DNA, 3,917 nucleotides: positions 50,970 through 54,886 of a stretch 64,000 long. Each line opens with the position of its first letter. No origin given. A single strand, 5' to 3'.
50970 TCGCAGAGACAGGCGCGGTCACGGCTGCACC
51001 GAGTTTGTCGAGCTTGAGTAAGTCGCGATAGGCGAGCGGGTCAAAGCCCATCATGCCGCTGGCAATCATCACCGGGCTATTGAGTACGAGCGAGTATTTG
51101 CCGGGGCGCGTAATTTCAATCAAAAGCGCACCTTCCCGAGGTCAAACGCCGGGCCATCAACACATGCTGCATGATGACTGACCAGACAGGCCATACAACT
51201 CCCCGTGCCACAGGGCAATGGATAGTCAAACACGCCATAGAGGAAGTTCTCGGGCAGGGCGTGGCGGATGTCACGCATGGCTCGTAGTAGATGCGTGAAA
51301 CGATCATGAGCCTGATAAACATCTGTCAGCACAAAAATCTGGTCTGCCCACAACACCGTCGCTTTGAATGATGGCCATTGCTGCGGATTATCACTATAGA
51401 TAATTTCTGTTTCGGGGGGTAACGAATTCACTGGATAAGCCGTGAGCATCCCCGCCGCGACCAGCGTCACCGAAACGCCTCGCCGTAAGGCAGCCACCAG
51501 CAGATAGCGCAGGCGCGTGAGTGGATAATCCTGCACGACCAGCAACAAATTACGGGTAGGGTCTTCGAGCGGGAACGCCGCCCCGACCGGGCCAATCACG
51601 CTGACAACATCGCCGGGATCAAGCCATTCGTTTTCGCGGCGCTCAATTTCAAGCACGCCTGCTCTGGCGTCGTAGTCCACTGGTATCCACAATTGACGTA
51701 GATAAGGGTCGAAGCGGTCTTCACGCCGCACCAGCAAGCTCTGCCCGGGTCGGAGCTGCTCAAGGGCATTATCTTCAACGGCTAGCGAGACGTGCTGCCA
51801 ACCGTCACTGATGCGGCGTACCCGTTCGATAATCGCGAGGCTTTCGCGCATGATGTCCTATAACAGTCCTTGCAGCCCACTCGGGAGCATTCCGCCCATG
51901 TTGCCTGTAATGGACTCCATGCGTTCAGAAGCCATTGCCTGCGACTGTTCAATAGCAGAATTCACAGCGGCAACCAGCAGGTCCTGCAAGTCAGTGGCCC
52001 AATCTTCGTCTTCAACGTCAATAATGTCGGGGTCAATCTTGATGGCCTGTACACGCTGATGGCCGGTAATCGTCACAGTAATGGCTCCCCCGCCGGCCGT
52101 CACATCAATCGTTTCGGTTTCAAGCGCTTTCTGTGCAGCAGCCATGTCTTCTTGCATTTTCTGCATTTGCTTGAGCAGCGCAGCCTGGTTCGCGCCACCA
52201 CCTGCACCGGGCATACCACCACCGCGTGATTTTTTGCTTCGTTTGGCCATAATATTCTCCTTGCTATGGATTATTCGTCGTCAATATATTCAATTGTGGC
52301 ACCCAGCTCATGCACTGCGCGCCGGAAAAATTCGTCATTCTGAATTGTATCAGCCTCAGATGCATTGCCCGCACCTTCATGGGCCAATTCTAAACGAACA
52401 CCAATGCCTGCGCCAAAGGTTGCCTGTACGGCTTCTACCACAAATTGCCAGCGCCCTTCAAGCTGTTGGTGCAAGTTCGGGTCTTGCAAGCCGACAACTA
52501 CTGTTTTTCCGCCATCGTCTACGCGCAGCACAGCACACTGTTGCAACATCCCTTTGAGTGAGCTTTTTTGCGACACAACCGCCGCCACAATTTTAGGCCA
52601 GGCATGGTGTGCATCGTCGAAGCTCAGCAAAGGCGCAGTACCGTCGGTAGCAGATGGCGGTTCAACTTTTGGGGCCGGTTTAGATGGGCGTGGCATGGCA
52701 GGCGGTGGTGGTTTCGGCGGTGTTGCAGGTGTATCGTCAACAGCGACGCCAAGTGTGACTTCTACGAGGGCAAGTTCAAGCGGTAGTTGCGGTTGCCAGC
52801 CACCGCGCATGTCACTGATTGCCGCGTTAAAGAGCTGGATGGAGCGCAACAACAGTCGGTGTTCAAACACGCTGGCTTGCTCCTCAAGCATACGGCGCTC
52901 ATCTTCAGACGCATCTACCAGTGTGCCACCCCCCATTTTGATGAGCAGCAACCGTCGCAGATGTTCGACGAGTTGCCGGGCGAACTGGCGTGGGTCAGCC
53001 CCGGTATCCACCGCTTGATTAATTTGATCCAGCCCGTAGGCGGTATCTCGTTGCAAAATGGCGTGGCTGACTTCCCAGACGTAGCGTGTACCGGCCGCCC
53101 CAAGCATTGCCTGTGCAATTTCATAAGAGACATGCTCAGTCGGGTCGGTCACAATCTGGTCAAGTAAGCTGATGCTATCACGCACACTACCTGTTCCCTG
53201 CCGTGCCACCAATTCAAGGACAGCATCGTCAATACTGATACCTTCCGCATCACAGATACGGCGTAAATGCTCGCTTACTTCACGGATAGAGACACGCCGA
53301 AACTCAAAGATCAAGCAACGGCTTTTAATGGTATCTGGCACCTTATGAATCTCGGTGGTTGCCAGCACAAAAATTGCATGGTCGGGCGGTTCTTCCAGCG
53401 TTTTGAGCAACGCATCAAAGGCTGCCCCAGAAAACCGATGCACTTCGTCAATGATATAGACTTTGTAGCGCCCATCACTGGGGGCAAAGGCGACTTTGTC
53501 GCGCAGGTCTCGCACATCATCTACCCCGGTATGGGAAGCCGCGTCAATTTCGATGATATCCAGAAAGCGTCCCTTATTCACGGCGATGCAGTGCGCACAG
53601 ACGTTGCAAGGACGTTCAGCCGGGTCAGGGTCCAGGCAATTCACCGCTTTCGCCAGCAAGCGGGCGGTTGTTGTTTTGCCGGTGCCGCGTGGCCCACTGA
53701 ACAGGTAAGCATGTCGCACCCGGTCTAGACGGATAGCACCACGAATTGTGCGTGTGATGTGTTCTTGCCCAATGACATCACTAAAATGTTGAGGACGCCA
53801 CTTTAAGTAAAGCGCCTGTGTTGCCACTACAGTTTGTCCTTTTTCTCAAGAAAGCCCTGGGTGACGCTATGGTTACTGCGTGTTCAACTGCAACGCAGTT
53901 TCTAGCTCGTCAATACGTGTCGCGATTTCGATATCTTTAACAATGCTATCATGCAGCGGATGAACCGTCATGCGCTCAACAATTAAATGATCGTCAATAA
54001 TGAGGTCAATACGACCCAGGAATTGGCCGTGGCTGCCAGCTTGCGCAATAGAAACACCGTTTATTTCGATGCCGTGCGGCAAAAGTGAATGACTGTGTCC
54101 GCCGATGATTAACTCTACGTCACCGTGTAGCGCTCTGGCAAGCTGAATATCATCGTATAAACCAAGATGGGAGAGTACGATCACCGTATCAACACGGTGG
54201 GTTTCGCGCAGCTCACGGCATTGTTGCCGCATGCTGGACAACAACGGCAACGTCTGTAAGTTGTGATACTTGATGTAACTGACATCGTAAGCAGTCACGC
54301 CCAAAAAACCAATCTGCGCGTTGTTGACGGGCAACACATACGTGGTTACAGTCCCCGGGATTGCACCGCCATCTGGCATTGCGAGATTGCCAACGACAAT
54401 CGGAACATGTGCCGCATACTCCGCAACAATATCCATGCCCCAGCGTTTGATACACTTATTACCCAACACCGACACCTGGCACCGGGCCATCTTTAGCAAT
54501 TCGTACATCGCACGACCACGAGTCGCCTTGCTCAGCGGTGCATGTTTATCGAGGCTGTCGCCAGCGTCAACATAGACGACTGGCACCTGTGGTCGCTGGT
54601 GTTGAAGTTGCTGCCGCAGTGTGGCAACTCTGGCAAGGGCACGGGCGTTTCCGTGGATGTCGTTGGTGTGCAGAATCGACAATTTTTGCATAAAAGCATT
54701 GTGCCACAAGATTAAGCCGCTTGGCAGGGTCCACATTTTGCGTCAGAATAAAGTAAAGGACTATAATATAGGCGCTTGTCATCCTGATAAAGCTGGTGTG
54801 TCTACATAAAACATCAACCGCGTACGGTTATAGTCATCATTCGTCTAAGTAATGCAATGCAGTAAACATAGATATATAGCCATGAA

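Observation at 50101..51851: Intact but catalytically gutted PyrK/PyrD-like pair in the dnaX-ybaB operon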

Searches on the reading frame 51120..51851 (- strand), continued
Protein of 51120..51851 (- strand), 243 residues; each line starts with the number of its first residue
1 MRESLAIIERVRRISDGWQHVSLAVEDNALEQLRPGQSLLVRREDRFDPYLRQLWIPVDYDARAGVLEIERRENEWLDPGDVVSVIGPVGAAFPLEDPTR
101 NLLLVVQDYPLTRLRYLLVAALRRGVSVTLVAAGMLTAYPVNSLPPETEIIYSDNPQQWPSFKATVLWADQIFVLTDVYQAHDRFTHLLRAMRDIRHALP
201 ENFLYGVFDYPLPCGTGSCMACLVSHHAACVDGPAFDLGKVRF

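Call 30: predict_structure(alignment_id=A2)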
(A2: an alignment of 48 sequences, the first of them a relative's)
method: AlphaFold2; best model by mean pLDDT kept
length: 243 residues; sequences in the alignment: 48
mean_pLDDT: 92.0   pTM: 0.90
mean pLDDT of the five models: 92.0, 91.9, 91.7, 91.4, 90.3
residues with pLDDT >= 90: 187; 70-90: 49; 50-70: 7; < 50: 0
segments of 3 or more residues with pLDDT < 50: none
pLDDT, mean of each block of 10 residues (from residue 1): 93 94 92 95 72 93 95 93 94 95 96 97 98 84 94 93 97 96 95 93 95 77 87 94 84
secondary structure, 60 per line:
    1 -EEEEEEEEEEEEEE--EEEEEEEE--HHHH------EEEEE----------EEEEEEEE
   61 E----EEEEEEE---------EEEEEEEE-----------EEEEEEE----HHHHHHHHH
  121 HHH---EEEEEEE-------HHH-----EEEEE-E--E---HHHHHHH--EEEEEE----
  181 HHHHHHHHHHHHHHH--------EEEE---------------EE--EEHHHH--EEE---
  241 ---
elements in order: E2-15 E18-25 H28-31 E38-42 E53-61 E66-72 E82-89 E101-107 H112-123 E127-133 E149-153 H162-168 E171-176 H181-195 E204-207 H229-232 E235-237
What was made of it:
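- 51120..51851 (-): K-like gene (243 aa): PyrK-fold protein that keeps the [2Fe-2S] site but lacks the FAD and NAD motifs. AF2 pLDDT 92 (call 30).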

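Call 34: fold_search(model_id=the predicted structure, library=pdb)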
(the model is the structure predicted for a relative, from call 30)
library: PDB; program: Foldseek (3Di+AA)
matches with E <= 10: 1428; with E <= 0.001: 162
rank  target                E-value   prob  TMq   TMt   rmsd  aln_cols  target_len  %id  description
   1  9nf0_C                8.1e-16  1.00  0.72  0.61   4.8       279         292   19  Structure of the NADPH-bound Pyrococcus furiosus SHI complex (released 2025-07-09)
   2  9nez_C                4.1e-15  1.00  0.73  0.64   4.9       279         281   18  Structure of the Pyrococcus furiosus SHI complex (released 2025-07-09)
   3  5ksw_B                9.0e-14  1.00  0.73  0.68   4.7       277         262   17  DHODB-I74D mutant (released 2016-08-03)
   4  1ep1_B                5.2e-13  1.00  0.70  0.66   4.9       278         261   16  CRYSTAL STRUCTURE OF LACTOCOCCUS LACTIS DIHYDROOROTATE DEHYDROGENASE B (released 2001-01-17)
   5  4ylf_A                7.9e-12  1.00  0.73  0.65   4.2       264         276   19  Insights into flavin-based electron bifurcation via the NADH-dependent reduced ferredoxin-NADP oxidoreductase structur (released 2015-07-08)
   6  5jca_S                1.1e-11  1.00  0.68  0.60   4.9       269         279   18  NADP(H) bound NADH-dependent Ferredoxin:NADP Oxidoreductase (NfnI) from Pyrococcus furiosus (released 2017-04-12)
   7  4yhb_A                1.3e-10  1.00  0.53  0.50   6.5       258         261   16  Crystal structure of a siderophore utilization protein from T. fusca (released 2015-07-15)
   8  4ylf_C                1.4e-10  1.00  0.68  0.63   4.7       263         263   17  Insights into flavin-based electron bifurcation via the NADH-dependent reduced ferredoxin-NADP oxidoreductase structur (released 2015-07-08)
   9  7lrn_A                1.4e-10  1.00  0.58  0.57   5.6       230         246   12  Structure of the Siderophore Interacting Protein from Acinetbacter baumannii (released 2021-07-21)
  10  7xlz_B                1.4e-10  1.00  0.56  0.56   6.2       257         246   14  Structure of siderophore-interacting protein from Vibrio anguillarum (released 2023-05-31)
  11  7xlz_A                2.3e-10  1.00  0.54  0.55   5.4       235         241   15  Structure of siderophore-interacting protein from Vibrio anguillarum (released 2023-05-31)
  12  6tek_A                3.0e-10  1.00  0.57  0.60   5.1       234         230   14  Structure of siderophore interaction domain of IrtAB (released 2020-04-01)
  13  4yhb_B                3.4e-10  1.00  0.51  0.48   7.1       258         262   20  Crystal structure of a siderophore utilization protein from T. fusca (released 2015-07-15)
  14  6kbh                  5.8e-10  1.00  0.58  0.21   6.0       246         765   12  Crystal structure of an intact type IV self-sufficient cytochrome P450 monooxygenase (released 2020-07-01)
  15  7c3a_C                7.4e-10  1.00  0.57  0.44   5.4       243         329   14  Ferredoxin reductase in carbazole 1,9a-dioxygenase (released 2021-05-26)
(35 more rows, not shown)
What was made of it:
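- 51120..51851 (-): Fold matches: SHI gamma 9nf0_C, PyrK 5ksw_B, NfnA 4ylf_A (call 34).
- On DHODH class 1B electron-transfer subunit (PyrK): Fold TM about 0.7 to 5ksw_B and 1ep1_B (call 34).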

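Call 36: search_solved_structures(query=A2, max_evalue=0.0001, show_alignments=5)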
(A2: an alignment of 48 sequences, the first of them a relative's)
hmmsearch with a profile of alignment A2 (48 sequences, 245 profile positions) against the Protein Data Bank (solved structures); distinct sequences matched with E-value up to 0.0001: 7.
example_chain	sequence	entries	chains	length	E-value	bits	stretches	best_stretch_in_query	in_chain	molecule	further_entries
9nez_C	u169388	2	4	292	6e-08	35.6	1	72-238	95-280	Sulfhydrogenase 1 subunit gamma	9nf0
5ksw_B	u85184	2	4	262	9.8e-08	34.9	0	199-237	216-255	Dihydroorotate dehydrogenase B (NAD(+)), electron transfer subunit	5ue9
1ep1_B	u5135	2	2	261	1.5e-07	34.3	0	203-237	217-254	DIHYDROOROTATE DEHYDROGENASE B (PYRK SUBUNIT)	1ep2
1ep3_B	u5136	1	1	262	1.5e-07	34.3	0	203-237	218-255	DIHYDROOROTATE DEHYDROGENASE B (PYRK SUBUNIT)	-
4ylf_A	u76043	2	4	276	2.1e-07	33.8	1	75-238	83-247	Dihydroorotate dehydrogenase B (NAD(+)), electron transfer subunit homolog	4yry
5jca_S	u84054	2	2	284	8.9e-07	31.7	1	17-242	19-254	NADH-dependent Ferredoxin:NADP Oxidoreductase (NfnI) subunit beta | NADH-dependent Ferredoxin:NADP Oxidoreductase subunit beta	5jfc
5vj7_B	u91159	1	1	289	6.5e-06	28.9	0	208-243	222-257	Ferredoxin-NADP(+) reductase subunit alpha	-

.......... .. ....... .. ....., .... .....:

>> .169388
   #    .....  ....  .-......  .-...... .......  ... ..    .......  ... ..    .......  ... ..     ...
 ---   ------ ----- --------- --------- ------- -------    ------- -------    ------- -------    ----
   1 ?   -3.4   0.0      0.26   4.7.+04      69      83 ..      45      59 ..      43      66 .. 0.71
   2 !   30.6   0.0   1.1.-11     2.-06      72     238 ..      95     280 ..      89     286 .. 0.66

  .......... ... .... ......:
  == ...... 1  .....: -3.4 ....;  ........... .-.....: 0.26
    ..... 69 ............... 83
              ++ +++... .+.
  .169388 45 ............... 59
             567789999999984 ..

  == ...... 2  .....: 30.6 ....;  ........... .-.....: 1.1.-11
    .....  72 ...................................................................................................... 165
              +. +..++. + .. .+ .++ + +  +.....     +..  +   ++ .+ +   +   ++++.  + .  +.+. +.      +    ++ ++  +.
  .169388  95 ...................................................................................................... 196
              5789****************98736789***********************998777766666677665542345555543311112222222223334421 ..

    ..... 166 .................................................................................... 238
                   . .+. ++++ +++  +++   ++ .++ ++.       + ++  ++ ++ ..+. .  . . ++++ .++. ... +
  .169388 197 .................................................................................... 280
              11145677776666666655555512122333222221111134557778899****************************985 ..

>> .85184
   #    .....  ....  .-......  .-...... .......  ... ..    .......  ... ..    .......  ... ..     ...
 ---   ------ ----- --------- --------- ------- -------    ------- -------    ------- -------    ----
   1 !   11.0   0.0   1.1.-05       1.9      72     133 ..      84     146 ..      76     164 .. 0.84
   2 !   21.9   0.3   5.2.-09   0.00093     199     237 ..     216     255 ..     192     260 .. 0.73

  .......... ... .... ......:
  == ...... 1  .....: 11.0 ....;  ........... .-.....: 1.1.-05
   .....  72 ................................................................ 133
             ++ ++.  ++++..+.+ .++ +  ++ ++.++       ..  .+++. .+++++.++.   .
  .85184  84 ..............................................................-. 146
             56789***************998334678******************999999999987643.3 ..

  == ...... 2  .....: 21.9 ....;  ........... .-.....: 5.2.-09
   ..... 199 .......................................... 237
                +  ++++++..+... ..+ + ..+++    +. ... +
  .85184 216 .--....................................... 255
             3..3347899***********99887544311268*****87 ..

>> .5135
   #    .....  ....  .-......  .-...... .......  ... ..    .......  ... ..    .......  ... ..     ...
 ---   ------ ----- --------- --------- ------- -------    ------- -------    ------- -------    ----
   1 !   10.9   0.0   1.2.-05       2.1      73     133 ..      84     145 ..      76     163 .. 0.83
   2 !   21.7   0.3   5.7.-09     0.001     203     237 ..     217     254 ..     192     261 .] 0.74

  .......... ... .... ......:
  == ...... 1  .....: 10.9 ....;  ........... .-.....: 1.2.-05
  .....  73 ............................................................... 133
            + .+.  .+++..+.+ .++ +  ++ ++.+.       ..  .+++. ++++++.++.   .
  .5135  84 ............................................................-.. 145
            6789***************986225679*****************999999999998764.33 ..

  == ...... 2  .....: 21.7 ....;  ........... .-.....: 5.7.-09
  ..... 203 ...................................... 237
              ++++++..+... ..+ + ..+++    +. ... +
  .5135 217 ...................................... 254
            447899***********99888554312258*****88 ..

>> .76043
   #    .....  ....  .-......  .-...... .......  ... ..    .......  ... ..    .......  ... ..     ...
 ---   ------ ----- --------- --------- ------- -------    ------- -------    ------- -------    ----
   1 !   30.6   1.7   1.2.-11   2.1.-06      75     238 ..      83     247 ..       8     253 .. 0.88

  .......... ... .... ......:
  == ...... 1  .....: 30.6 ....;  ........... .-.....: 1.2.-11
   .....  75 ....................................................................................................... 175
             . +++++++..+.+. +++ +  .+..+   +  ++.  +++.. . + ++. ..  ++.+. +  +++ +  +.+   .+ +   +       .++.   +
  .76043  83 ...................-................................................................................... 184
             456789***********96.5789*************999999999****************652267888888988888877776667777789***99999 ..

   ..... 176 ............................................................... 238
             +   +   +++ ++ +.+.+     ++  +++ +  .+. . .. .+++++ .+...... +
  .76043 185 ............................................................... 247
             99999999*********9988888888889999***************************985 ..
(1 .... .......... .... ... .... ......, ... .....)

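Call 64: search_protein_families(library=padloc, proteins=[window:51120-51851:-], max_evalue=0.01)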
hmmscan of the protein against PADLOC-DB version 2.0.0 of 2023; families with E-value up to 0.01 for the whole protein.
window:51120-51851:- (243 aa): 0 families

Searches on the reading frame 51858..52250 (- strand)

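Call 3: search_protein_families(library=pfam, proteins=[window:51858-52250:-], max_evalue=0.01)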
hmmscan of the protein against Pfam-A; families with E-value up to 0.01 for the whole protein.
window:51858-52250:- (130 aa): 1 family
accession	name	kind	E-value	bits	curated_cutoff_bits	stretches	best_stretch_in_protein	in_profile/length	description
PF02575.21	YbaB_DNA_bd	-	6.9e-28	97.1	25.5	1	26-118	1-90/91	YbaB/EbfC DNA-binding family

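Call 4: search_protein_families(library=ncbifam, proteins=[window:51858-52250:-], max_evalue=0.01)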
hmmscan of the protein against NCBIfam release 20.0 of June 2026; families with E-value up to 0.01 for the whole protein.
window:51858-52250:- (130 aa): 2 families
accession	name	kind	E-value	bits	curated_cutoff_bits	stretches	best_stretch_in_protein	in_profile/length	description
TIGR00103.1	DNA_YbaB_EbfC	equivalog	3.7e-19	68.8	49.45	1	21-121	7-104/104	YbaB/EbfC family nucleoid-associated protein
NF011218.0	PRK14625.1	equivalog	2.2e-13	50.5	151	1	23-128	5-106/109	hypothetical protein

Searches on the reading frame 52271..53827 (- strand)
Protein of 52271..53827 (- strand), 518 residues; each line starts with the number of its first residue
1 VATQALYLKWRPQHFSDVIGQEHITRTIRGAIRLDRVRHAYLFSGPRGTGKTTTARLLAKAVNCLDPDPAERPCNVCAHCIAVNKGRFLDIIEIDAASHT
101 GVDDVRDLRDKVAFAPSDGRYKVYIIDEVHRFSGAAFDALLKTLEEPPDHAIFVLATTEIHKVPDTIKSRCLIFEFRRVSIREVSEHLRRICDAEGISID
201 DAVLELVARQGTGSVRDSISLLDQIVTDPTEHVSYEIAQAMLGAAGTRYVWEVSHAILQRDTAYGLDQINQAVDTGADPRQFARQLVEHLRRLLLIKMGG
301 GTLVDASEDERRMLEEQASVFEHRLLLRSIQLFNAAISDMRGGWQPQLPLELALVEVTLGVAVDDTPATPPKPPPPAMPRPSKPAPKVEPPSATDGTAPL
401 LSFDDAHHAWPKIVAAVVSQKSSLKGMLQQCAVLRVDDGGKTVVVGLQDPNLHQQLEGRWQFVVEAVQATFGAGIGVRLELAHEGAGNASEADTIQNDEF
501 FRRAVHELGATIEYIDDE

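Call 3: search_protein_families(library=pfam, proteins=[window:52271-53827:-], max_evalue=0.01)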
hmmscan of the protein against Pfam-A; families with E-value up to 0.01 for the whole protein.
window:52271-53827:- (518 aa): 13 families
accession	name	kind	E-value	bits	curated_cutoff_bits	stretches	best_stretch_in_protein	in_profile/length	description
PF13177.12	DNA_pol3_delta2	-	8.3e-41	140.1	27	1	21-179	2-160/161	DNA polymerase III, delta subunit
PF12169.13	DNA_pol3_gamma3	-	7.3e-16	58.7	24.4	1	233-358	1-128/143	DNA polymerase III subunits gamma and tau domain III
PF22608.2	DNAX_ATPase_lid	-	7.4e-12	45.3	27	1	184-225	2-43/49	DNA polymerase III clamp loader subunit, ATPase lid domain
PF00004.35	AAA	-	1.1e-11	45.7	21.2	1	42-173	2-125/131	ATPase family associated with various cellular activities (AAA)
PF05496.18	RuvB_N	-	1.5e-06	28.5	27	1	11-64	2-59/159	Holliday junction DNA helicase RuvB P-loop domain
PF13401.12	AAA_22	-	3.3e-06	27.9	27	1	41-151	8-116/130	AAA domain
PF07728.20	AAA_5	-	1.8e-05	25.2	22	1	42-147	3-93/139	AAA domain (dynein-related subfamily)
PF13521.12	AAA_28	-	0.00024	21.8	27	0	42-61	3-22/164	AAA domain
PF04851.21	ResIII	-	0.00024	21.5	22.5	0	117-145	122-151/164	Type III restriction enzyme, res subunit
PF13191.12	AAA_16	-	0.00025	22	32.6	0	19-77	3-63/167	AAA ATPase domain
PF13173.12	AAA_14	-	0.00036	21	27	1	39-183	3-127/129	AAA domain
PF13604.12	AAA_30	-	0.0073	16.5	27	0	41-147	21-115/191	AAA domain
PF01078.27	Mg_chelatase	-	0.0075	16.1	20.3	0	15-62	2-46/207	Magnesium chelatase, subunit ChlI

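Call 4: search_protein_families(library=ncbifam, proteins=[window:52271-53827:-], max_evalue=0.01)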
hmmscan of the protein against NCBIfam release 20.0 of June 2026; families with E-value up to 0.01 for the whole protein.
window:52271-53827:- (518 aa): 81 families (the best 25 are shown)
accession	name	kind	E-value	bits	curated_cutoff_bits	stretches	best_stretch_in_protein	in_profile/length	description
NF011512.0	PRK14950.1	equivalog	8.6e-150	500.7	593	1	1-391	1-390/585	DNA polymerase III subunits gamma and tau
NF004046.1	PRK05563.1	equivalog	2.8e-139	465.6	400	1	4-358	3-357/567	DNA polymerase III subunit gamma/tau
NF011526.0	PRK14965.1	equivalog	3.4e-133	445.5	670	2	5-358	5-359/578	DNA polymerase III subunits gamma and tau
TIGR02397.1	dnaX_nterm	equivalog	8e-127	423.3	250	1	4-357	2-354/355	DNA polymerase III subunit gamma/tau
NF005846.3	PRK07764.1-6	equivalog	3.3e-122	409.7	625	2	5-367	1-369/628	DNA polymerase III subunit gamma and tau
NF006585.0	PRK09111.1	equivalog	3.2e-115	386.1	604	1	6-358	30-388/616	DNA polymerase III subunit gamma/tau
NF011510.0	PRK14948.1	equivalog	1.9e-114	383.7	593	2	4-357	6-361/640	DNA polymerase III subunit gamma/tau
NF011513.0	PRK14952.1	equivalog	1.7e-111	374.1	737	2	4-365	1-368/596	DNA polymerase III subunits gamma/tau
NF005942.0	PRK07994.1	equivalog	1.1e-109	368.2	613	1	1-315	1-314/655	DNA polymerase III subunit gamma/tau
NF011514.0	PRK14953.1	equivalog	1.4e-106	357.3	536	1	4-356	4-350/488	DNA polymerase III subunits gamma and tau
NF005844.0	PRK07764.1-3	equivalog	1.2e-105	355.1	964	1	5-366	2-369/841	DNA polymerase III subunit gamma and tau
NF005173.0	PRK06647.1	equivalog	8.4e-103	345.1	623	1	2-357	2-356/568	DNA polymerase III subunits gamma and tau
NF011524.0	PRK14963.1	equivalog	3e-102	343.7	601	1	5-322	3-317/647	DNA polymerase III subunits gamma and tau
NF011531.0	PRK14971.1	equivalog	5.1e-101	339.4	685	1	8-397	9-399/614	DNA polymerase III subunit gamma/tau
NF011515.0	PRK14954.1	equivalog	3.2e-99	333.3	1117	1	1-398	1-407/620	DNA polymerase III subunits gamma and tau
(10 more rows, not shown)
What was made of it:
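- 52271..53827 (-): dnaX (DNA polymerase III gamma/tau). NF004046 465.6 bits against a cut-off of 400; TIGR02397 423 bits against 250 (call 4).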

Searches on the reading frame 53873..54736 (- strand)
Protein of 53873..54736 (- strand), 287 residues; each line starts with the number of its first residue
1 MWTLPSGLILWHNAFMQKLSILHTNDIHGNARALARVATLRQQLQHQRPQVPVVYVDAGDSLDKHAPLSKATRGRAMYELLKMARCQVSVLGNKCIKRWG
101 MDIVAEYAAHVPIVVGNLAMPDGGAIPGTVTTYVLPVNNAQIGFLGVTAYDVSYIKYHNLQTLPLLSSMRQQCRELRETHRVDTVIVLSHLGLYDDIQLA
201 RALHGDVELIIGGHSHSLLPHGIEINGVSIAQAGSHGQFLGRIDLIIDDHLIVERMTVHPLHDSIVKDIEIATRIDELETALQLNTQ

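Call 3: search_protein_families(library=pfam, proteins=[window:53873-54736:-], max_evalue=0.01)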
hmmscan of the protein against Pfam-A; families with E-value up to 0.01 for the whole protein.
window:53873-54736:- (287 aa): 1 family
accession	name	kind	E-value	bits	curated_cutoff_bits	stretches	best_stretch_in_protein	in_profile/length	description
PF00149.33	Metallophos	-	2.7e-08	34.9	21.5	1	20-217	2-190/191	Calcineurin-like phosphoesterase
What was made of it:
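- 53873..54736 (-): Metallophosphoesterase gene, upstream on the same strand; co-linear in the closest relatives. PF00149 (call 3).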
